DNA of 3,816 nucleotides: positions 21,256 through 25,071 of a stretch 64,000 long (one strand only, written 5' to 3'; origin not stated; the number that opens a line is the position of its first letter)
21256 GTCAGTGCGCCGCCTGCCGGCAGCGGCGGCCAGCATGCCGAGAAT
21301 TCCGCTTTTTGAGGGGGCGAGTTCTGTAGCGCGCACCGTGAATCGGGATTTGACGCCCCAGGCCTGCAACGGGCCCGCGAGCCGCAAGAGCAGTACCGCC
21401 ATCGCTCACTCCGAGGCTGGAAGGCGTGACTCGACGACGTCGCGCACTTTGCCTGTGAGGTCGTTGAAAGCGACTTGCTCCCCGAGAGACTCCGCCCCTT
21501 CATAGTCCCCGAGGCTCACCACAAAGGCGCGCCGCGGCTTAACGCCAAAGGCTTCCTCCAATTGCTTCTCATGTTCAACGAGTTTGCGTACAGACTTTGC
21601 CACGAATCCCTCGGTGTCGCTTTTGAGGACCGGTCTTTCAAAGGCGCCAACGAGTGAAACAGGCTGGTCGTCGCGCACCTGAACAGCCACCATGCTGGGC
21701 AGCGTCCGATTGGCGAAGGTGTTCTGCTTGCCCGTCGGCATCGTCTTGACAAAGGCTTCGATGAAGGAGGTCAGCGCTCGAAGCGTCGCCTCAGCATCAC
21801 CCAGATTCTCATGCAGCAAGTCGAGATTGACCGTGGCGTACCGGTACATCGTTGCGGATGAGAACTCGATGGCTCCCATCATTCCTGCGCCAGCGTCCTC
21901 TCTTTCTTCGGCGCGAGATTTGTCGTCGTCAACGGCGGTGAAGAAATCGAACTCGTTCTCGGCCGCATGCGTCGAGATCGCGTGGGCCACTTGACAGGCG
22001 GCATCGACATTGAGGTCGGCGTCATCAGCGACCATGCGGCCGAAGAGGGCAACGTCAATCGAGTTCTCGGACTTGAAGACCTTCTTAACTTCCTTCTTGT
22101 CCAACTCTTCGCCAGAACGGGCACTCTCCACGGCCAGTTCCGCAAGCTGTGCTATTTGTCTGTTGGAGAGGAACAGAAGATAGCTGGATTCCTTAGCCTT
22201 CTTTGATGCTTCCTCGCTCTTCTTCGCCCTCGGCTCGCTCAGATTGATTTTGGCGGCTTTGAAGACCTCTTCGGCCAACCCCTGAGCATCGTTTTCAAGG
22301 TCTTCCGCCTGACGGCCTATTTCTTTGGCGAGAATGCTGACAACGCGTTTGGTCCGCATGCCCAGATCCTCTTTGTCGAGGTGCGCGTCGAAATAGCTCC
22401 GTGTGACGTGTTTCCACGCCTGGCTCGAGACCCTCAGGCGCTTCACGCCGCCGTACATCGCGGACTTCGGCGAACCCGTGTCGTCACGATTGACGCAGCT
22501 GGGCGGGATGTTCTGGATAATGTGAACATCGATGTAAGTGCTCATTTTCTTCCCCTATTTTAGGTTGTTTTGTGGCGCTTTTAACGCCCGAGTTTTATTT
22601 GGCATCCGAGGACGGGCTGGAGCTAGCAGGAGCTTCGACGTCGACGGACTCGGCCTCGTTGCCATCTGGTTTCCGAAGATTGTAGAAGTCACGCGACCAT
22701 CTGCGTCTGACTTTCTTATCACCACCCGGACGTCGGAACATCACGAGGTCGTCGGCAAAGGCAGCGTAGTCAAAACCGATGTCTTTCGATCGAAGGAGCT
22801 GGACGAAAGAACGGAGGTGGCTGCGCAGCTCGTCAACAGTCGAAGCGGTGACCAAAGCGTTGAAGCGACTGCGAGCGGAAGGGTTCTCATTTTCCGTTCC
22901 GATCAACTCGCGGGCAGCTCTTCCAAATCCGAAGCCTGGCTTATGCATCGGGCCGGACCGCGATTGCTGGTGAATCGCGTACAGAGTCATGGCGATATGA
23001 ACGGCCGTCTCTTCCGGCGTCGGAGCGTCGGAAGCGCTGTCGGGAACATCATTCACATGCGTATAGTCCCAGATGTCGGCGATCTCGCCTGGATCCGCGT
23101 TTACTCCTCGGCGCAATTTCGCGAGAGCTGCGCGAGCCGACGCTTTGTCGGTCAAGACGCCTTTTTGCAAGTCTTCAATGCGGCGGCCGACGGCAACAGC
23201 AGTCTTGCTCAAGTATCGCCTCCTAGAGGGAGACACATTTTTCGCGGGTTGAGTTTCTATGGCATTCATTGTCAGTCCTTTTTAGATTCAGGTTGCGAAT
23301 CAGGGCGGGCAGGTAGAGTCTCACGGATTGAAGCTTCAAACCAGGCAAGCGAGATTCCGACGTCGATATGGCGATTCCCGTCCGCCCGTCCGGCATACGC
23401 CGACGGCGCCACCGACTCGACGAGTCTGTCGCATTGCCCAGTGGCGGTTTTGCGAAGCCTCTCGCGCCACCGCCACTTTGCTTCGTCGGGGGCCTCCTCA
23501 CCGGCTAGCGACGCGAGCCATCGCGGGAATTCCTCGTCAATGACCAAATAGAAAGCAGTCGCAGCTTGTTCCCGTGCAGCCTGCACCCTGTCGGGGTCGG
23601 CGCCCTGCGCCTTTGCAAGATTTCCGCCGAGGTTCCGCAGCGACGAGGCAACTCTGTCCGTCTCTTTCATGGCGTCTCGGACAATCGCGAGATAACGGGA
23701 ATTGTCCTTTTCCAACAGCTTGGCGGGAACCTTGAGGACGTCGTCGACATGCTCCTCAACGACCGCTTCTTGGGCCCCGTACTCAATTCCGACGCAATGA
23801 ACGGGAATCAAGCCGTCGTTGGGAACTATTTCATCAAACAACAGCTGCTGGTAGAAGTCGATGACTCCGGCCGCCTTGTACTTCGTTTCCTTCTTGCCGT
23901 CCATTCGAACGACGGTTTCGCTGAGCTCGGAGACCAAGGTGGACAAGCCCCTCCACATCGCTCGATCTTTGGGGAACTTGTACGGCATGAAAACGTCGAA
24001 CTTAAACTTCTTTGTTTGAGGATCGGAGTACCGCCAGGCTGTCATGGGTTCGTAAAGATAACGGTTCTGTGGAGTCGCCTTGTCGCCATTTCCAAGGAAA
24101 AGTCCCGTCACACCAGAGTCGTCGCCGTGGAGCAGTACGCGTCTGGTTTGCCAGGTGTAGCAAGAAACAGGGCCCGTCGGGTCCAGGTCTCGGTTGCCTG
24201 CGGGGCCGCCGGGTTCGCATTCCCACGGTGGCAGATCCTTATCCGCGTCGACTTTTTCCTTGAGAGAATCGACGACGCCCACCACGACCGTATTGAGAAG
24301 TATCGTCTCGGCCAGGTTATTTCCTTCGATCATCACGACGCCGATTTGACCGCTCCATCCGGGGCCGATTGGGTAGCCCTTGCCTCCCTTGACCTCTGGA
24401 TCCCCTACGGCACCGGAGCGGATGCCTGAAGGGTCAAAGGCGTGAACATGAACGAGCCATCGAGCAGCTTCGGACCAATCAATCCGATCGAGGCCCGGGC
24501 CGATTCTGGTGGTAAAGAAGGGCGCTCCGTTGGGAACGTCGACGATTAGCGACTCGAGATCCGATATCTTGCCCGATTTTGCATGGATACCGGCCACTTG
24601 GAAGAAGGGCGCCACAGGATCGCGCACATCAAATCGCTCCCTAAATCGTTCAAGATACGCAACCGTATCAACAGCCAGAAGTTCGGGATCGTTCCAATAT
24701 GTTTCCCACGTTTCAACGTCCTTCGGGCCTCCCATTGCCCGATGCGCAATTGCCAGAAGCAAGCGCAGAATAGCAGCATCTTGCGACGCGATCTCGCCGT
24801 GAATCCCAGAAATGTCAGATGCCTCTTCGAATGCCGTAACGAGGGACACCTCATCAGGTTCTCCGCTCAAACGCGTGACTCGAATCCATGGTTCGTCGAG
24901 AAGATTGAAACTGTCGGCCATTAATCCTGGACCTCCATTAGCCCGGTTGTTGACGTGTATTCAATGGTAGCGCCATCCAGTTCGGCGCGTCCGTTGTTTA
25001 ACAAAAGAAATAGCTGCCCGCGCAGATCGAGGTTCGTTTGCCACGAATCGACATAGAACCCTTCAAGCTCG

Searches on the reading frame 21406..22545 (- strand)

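Call 83: search_protein_families(library=pfam, proteins=[window:21406-22545:-], max_evalue=0.0001)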
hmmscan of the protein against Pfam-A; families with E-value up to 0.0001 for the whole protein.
window:21406-22545:- (379 aa): 1 family
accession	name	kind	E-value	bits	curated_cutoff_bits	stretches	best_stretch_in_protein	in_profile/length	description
PF09344.15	Cas_CT1975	-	3.8e-126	421.8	26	1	5-353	1-343/361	CT1975-like protein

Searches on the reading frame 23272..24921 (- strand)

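Call 83: search_protein_families(library=pfam, proteins=[window:23272-24921:-], max_evalue=0.0001)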
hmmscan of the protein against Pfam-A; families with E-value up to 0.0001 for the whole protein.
window:23272-24921:- (549 aa): 1 family
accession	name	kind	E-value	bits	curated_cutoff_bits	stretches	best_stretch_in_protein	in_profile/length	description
PF09481.15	CRISPR_Cse1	-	3.9e-107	359.6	24.7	1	6-494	1-448/450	CRISPR-associated protein Cse1 (CRISPR_cse1)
